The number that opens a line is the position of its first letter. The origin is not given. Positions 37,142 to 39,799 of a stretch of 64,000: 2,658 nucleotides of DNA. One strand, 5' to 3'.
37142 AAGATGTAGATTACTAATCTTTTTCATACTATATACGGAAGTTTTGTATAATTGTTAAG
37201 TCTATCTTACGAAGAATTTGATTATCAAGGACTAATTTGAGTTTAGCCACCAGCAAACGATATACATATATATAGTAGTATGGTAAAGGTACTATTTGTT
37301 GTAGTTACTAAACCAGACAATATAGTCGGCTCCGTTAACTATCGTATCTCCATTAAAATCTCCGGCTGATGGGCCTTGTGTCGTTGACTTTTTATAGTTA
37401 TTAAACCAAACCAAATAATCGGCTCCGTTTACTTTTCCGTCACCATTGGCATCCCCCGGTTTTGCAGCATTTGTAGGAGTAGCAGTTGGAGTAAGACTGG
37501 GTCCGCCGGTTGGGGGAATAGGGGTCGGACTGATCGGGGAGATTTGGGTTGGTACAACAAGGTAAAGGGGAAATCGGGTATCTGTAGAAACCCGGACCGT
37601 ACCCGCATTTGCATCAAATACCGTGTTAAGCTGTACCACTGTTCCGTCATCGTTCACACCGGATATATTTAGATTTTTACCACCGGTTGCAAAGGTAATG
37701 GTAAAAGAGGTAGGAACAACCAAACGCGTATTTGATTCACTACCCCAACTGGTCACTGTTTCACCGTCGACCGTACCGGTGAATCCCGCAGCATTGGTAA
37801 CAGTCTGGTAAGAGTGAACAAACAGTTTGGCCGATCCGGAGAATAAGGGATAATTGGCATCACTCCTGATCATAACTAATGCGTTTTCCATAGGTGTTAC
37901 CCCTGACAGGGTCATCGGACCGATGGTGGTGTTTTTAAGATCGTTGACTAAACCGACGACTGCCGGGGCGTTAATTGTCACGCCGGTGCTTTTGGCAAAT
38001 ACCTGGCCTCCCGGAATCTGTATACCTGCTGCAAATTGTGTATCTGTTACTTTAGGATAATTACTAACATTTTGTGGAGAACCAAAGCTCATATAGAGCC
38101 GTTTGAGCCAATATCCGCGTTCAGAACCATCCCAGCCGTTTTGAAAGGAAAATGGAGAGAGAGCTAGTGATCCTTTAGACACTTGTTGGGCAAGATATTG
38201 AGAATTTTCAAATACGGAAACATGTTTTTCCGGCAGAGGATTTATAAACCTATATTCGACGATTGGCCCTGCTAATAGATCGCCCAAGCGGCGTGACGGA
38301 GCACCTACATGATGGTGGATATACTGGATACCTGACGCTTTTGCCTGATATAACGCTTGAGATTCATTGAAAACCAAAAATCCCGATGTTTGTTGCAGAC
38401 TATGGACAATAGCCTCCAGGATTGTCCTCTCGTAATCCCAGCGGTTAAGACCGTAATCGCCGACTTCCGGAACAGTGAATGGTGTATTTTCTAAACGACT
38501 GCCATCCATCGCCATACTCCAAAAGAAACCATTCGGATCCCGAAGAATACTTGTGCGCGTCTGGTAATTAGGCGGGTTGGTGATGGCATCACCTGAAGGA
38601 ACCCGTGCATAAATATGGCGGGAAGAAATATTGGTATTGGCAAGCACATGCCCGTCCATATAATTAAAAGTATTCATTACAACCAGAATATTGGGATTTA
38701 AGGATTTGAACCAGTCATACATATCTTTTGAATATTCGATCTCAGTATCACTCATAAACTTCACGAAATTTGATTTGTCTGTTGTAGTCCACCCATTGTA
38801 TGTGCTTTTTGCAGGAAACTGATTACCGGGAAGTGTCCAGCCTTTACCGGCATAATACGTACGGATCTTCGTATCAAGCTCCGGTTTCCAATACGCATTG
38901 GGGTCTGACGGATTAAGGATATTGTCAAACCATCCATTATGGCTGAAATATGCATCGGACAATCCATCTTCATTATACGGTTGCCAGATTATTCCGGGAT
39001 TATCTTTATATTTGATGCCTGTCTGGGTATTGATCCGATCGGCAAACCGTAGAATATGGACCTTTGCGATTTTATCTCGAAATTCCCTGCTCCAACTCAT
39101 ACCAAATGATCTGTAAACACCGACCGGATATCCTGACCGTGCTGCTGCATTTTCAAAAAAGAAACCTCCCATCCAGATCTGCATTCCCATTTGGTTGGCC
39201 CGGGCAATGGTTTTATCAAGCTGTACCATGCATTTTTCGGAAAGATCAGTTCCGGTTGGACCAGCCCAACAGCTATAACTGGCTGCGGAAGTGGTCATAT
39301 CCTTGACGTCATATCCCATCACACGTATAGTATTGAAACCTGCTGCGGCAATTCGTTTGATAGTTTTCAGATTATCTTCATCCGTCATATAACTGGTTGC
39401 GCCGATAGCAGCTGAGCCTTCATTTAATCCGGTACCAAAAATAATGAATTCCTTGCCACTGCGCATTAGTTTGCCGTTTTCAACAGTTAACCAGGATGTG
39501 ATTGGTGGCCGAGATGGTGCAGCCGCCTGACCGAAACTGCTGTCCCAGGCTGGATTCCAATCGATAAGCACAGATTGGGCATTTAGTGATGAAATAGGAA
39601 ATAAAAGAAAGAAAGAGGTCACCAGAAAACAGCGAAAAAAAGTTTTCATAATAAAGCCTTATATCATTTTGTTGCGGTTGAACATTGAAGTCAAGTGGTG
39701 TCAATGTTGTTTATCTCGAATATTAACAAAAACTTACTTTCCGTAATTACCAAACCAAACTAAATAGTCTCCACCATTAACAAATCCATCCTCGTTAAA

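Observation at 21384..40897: About 19.5-kb cluster of ten consecutive secreted proteins built on cohesin-like and dockerin-like modules: a candidate cellulosome-like surface complex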

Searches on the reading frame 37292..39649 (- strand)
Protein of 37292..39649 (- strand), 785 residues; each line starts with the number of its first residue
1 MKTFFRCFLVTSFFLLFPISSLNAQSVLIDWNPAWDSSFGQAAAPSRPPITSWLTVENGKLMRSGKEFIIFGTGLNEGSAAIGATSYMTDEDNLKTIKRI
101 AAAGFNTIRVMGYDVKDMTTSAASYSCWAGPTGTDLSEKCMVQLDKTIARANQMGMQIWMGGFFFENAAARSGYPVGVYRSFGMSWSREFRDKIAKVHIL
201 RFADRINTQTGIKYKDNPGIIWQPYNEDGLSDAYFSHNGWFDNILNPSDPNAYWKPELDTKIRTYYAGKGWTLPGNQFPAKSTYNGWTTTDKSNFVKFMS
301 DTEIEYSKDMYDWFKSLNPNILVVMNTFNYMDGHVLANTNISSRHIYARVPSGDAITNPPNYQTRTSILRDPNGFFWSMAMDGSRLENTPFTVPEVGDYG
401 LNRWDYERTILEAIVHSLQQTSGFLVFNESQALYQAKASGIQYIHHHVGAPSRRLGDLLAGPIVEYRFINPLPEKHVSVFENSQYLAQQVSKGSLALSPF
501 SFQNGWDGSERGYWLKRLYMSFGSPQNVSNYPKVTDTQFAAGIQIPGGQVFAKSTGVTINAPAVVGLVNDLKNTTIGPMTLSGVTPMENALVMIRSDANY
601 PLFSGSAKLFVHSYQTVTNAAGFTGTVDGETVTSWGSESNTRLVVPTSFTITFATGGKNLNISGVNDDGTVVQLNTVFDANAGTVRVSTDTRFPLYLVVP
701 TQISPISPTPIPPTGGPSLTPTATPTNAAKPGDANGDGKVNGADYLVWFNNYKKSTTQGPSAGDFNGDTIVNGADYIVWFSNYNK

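Call 3: search_protein_families(library=pfam, proteins=[window:37292-39649:-], max_evalue=0.1)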
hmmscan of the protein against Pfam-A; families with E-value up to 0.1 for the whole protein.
window:37292-39649:- (785 aa): 1 family
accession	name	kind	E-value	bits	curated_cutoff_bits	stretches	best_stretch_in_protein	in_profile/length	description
PF00404.24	Dockerin_1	-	3.7e-05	24.3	22.9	1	731-776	1-49/57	Dockerin type I domain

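Call 8: search_protein_families(library=ncbifam, proteins=[window:37292-39649:-], max_evalue=0.1)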
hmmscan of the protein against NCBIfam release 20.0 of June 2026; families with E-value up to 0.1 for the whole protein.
window:37292-39649:- (785 aa): 1 family
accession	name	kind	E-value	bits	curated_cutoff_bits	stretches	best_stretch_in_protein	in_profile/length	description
NF041540.1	dockerin_GC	domain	0.028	14.8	29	1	733-784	11-64/67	GC-type dockerin domain-anchored protein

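Call 24: search_solved_structures(query=window:37292-39649:-, max_evalue=10, show_alignments=1)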
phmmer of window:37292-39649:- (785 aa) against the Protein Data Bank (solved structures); distinct sequences matched with E-value up to 10: 10.
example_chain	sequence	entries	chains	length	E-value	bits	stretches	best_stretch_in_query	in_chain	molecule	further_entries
6kg9_A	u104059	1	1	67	0.019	16.4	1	731-777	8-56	And cellulose-binding endoglucanase family 9 CelL ortholog dockerin domain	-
2y3n_B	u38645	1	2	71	0.022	16.2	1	731-781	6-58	CELLULOSOMAL FAMILY-48 PROCESSIVE GLYCOSIDE HYDROLASE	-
6kge_D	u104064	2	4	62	0.026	15.9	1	732-777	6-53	And cellulose-binding endoglucanase family 9 CelL ortholog dockerin domain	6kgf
6kgc_B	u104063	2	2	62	0.029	15.8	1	732-777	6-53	And cellulose-binding endoglucanase family 9 CelL ortholog dockerin domain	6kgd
5nrm_B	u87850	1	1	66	0.032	15.6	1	730-778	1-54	DocCel5: Type I dockerin repeat domain from A. cellulolyticus family 5 endoglucanase WP_01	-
5nrk_B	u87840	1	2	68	0.036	15.4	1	730-778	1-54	DocCel5: Type I dockerin repeat domain from A. cellulolyticus family 5 endoglucanase WP_01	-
8gf3_A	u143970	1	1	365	0.13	13.6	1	196-229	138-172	GH5 Mannanase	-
4dh2_B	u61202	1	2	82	0.55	11.5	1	727-775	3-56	Dockerin type 1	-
9hbc_A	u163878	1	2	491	1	10.7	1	381-472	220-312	MoFe nitrogenase subunit D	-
9hbn_A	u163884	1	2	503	1.1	10.5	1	379-472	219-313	MoFe nitrogenase subunit D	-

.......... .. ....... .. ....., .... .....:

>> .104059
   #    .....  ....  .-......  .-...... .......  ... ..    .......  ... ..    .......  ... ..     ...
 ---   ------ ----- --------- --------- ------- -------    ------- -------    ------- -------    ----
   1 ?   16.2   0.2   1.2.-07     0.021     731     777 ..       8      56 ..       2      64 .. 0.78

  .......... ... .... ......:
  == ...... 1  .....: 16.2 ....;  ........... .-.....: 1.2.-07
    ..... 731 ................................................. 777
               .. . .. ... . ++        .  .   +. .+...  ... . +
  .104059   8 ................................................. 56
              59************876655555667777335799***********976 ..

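Call 57: search_protein_representatives(protein=window:37292-39649:-)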
Query: 785 residues. Proteins with E-value up to 0.001 (for the whole library): 2475; up to 1e-10: 425; up to 1e-30: 22. The best 150 are listed.
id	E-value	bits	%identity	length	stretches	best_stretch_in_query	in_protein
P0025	0.0e+00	1764.8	100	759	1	28-785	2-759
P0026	4.4e-297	1004.0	66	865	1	17-702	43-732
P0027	1.3e-121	423.7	39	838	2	135-702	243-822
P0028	1.7e-110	387.0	36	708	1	29-701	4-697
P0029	6.2e-109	381.8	39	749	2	132-703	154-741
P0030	1.4e-82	294.7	35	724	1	29-704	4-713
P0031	3.5e-74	266.9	32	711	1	28-706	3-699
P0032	1.9e-73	264.5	34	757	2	130-701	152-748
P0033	3.6e-66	240.4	33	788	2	138-701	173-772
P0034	1.5e-50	188.8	30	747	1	28-703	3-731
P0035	1.0e-45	172.7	33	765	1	32-701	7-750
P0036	3.2e-44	167.8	33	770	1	54-703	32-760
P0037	4.1e-40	154.2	28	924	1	29-700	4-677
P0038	8.3e-39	149.9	57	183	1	9-155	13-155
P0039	2.3e-36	141.8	31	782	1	39-705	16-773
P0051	1.2e-25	106.3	60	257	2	726-784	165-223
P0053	2.2e-24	102.2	44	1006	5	708-783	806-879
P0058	2.0e-21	92.4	34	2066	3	730-784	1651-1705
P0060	1.3e-19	86.4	52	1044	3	730-783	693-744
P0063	5.2e-18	81.1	57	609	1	708-784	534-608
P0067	2.1e-17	79.1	51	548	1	696-784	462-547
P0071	4.8e-17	77.9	59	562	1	711-784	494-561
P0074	6.8e-17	77.4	59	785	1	720-783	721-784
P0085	4.0e-16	74.9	59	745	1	718-785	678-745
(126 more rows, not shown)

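Call 59: search_protein_families(library=pfam, alignment_id=A4, max_evalue=0.1)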
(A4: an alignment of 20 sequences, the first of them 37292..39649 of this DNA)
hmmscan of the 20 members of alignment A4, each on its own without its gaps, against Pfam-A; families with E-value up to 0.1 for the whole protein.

A. member 1, window:37292-39649:- (785 aa): 1 family
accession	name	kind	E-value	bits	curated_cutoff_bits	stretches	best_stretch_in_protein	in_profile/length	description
PF00404.24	Dockerin_1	-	3.7e-05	24.3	22.9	1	731-776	1-49/57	Dockerin type I domain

B. families by the number of members that match (of 20 scanned): 4 families
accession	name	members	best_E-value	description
PF00150.24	Cellulase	3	0.00015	Cellulase (glycosyl hydrolase family 5)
PF03160.20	Calx-beta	1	1.2e-34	Calx-beta domain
PF00404.24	Dockerin_1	1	3.7e-05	Dockerin type I domain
PF08666.17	SAF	1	0.047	SAF domain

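Call 60: search_solved_structures(query=A4, max_evalue=1, show_alignments=1)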
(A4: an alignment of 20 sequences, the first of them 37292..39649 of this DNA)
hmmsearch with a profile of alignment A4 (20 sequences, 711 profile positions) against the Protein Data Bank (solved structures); distinct sequences matched with E-value up to 1: 22.
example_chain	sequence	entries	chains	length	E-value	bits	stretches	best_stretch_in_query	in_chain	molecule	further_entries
1uuq_A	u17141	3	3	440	4.1e-18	68.5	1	17-205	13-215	MANNOSYL-OLIGOSACCHARIDE GLUCOSIDASE | MAN5A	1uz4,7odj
8gf3_A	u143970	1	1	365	3.2e-17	65.5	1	33-231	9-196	GH5 Mannanase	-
9m20_A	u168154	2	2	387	4.5e-14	55.1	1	73-205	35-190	mannan endo-1,4-beta-mannosidase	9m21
3pz9_A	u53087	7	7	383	1.6e-12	50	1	35-205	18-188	Mannan endo-1,4-beta-mannosidase. Glycosyl Hydrolase family 5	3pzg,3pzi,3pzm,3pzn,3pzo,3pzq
4qp0_A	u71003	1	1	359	6.9e-12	47.9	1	75-205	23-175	Endo-beta-mannanase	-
6tn6_A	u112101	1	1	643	2.9e-11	45.9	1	38-205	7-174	Mannan endo-1,4-beta-mannosidase. Glycosyl Hydrolase family 5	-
1rh9_A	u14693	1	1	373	4.5e-11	45.2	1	104-205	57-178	endo-beta-mannanase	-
4lyr_A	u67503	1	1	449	1.3e-08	37.1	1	37-205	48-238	Exo-beta-1,4-mannosidase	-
4lyp_A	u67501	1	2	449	1.3e-08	37.1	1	37-205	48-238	Exo-beta-1,4-mannosidase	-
4lyq_A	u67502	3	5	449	1.9e-07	33.2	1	37-204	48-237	Exo-beta-1,4-mannosidase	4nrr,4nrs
3ziz_A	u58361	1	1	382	9e-06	27.7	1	35-205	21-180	GH5 ENDO-BETA-1,4-MANNANASE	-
3wfl_A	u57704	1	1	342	4.2e-05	25.5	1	56-205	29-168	beta-mannanase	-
4tuf_A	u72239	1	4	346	0.049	15.4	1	114-156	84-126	Major extracellular endoglucanase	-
6lvw_A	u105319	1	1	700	0.052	15.3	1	122-211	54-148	Beta-galactosidase Bga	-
7dc8_A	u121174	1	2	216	0.14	13.8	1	566-607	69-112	Switch Ab Fab light chain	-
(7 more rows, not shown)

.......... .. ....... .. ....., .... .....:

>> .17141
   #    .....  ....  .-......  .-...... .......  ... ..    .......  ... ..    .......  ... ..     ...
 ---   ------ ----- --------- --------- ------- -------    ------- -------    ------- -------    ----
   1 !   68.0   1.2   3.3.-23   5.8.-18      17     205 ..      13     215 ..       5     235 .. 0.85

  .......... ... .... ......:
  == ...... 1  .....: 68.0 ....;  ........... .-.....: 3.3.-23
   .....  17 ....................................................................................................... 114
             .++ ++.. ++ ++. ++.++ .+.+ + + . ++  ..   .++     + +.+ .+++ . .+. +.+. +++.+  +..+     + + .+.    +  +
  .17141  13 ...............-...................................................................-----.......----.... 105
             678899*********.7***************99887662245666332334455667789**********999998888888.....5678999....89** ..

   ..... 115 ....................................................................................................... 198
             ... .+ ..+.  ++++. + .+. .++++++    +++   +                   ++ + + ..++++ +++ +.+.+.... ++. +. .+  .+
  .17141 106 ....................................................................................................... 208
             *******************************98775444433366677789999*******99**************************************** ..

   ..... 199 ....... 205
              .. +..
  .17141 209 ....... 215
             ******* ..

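Call 63: list_cluster_members(proteins=[P0026, P0051, P0053, P0058, P0060, P0063, P0067, P0071, P0074, P0085])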
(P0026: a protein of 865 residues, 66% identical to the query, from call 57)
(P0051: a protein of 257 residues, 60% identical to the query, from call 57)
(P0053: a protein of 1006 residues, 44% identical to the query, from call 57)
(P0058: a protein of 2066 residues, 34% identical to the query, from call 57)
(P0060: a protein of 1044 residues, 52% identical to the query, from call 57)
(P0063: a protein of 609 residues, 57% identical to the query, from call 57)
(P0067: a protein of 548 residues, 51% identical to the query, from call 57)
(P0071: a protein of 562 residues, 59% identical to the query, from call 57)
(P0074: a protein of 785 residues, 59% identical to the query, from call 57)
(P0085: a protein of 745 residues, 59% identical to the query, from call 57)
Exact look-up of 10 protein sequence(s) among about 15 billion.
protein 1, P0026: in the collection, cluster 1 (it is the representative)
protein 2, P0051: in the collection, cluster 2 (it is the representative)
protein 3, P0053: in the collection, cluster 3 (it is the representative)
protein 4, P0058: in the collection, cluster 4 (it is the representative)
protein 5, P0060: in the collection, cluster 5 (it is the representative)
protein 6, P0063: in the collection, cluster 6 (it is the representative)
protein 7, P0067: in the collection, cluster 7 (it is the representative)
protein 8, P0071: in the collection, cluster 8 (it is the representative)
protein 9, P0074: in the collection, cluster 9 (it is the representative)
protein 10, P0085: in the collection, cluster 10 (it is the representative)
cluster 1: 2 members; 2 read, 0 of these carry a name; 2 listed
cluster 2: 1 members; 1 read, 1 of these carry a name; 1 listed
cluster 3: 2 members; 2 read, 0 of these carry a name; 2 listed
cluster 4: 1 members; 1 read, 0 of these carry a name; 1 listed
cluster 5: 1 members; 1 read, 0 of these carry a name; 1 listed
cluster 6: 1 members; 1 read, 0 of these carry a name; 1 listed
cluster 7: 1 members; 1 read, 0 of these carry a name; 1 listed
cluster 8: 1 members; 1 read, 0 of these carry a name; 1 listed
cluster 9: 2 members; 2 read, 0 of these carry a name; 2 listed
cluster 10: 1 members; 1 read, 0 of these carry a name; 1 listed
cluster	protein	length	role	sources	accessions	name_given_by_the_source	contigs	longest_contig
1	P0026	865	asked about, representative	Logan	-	-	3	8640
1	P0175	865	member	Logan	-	-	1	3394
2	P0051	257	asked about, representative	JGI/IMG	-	hypothetical protein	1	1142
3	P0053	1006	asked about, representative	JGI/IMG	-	-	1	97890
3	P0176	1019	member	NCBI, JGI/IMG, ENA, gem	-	-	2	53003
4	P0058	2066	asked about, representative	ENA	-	-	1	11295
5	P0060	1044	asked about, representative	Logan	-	-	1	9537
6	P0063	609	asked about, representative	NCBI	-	-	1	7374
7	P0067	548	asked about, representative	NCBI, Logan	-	-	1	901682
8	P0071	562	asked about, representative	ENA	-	-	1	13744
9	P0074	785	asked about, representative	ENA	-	-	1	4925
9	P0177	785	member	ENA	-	-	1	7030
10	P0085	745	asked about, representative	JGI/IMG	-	-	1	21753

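Call 64: find_encoding_contigs(protein=P0067, flank=10000, max_places=2)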
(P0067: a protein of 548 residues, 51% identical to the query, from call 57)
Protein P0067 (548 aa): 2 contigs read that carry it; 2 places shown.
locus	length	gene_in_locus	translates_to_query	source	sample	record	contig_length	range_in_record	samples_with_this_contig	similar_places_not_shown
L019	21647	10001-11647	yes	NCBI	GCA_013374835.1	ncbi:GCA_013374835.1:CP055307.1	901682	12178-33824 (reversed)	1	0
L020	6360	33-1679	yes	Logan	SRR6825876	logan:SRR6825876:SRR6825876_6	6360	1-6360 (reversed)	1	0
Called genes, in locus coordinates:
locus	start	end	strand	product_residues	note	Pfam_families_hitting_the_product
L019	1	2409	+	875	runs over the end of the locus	PF00133:tRNA-synt_1, PF09334:tRNA-synt_1g, PF13603:tRNA-synt_1_2, PF00133:tRNA-synt_1, PF09334:tRNA-synt_1g, PF08264:Anticodon_1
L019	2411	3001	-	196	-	-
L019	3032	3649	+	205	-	PF10531:SLBB, PF22461:SLBB_2 (weak), PF06514:PsbU (faint), PF00633:HHH (weak), PF12836:HHH_3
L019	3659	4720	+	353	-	PF03772:Competence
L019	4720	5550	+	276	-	PF00753:Lactamase_B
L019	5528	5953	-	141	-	-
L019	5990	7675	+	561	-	PF03485:Arg_tRNA_synt_N, PF00750:tRNA-synt_1d, PF05746:DALR_1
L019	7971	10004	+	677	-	PF12708:Pect-lyase_RHGA_epim, PF13229:Beta_helix (weak)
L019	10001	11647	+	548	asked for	PF04015:DUF362, PF00404:Dockerin_1 (weak)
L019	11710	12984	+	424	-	PF00675:Peptidase_M16, PF05193:Peptidase_M16_C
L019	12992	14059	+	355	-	PF00406:ADK (faint), PF13207:AAA_17 (faint)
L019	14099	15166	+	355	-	PF14099:Polysacc_lyase, PF00404:Dockerin_1 (weak)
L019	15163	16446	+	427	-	PF00404:Dockerin_1 (weak)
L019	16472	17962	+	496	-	PF00404:Dockerin_1 (weak)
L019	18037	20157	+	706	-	PF00404:Dockerin_1 (faint)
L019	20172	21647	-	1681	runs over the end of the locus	PF10102:DUF2341, PF13385:Laminin_G_3, PF13385:Laminin_G_3, PF07953:Toxin_R_bind_N, PF13385:Laminin_G_3, PF07953:Toxin_R_bind_N (weak), PF13385:Laminin_G_3, PF02210:Laminin_G_2, +3 more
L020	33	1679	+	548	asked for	PF04015:DUF362, PF00404:Dockerin_1 (weak)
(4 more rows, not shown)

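Call 65: find_encoding_contigs(protein=P0053, flank=10000, max_places=2)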
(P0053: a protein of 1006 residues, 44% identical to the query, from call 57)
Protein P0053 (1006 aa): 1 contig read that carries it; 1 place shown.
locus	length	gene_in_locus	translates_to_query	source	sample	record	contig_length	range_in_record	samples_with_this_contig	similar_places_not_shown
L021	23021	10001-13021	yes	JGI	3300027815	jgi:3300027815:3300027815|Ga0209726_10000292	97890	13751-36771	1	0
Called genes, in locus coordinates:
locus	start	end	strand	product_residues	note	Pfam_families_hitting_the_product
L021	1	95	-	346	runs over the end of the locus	PF00691:OmpA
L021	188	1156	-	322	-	PF18306:LDcluster4, PF03641:Lysine_decarbox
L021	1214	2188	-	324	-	PF01916:DS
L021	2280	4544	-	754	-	PF00330:Aconitase, PF00694:Aconitase_C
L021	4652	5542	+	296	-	PF00849:PseudoU_synth_2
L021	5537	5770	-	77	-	-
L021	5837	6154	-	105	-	PF00543:P-II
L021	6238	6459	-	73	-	-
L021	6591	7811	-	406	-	PF07690:MFS_1, PF13347:MFS_2 (weak), PF00083:Sugar_tr (faint), PF07690:MFS_1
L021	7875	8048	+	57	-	-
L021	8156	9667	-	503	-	PF02463:SMC_N (faint), PF00005:ABC_tran, PF13401:AAA_22 (faint), PF12848:ABC_tran_Xtn, PF00005:ABC_tran, PF13304:AAA_21 (weak)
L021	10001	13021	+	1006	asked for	PF00404:Dockerin_1 (weak)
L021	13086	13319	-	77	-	PF09360:zf-CDGSH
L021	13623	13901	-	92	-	-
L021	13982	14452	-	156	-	-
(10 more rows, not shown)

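Call 87: search_protein_families(library=pfam, proteins=[L019:15160-16443:+, L019:16469-17959:+, L019:18034-20154:+], max_evalue=0.001)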
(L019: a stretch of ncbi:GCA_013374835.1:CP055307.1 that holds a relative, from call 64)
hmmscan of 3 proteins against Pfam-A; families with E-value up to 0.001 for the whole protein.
L019:15160-16443:+ (428 aa): 1 family
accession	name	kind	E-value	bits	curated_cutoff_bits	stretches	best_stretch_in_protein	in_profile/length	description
PF00404.24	Dockerin_1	-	4.1e-07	30.5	22.9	1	375-421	2-51/57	Dockerin type I domain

L019:16469-17959:+ (497 aa): 1 family
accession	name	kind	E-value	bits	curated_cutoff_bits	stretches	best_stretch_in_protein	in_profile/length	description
PF00404.24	Dockerin_1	-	1.6e-06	28.7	22.9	1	443-490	1-51/57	Dockerin type I domain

L019:18034-20154:+ (707 aa): 1 family
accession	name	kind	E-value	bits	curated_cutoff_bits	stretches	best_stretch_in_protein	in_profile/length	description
PF00404.24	Dockerin_1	-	2.3e-06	28.2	22.9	1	653-699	1-50/57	Dockerin type I domain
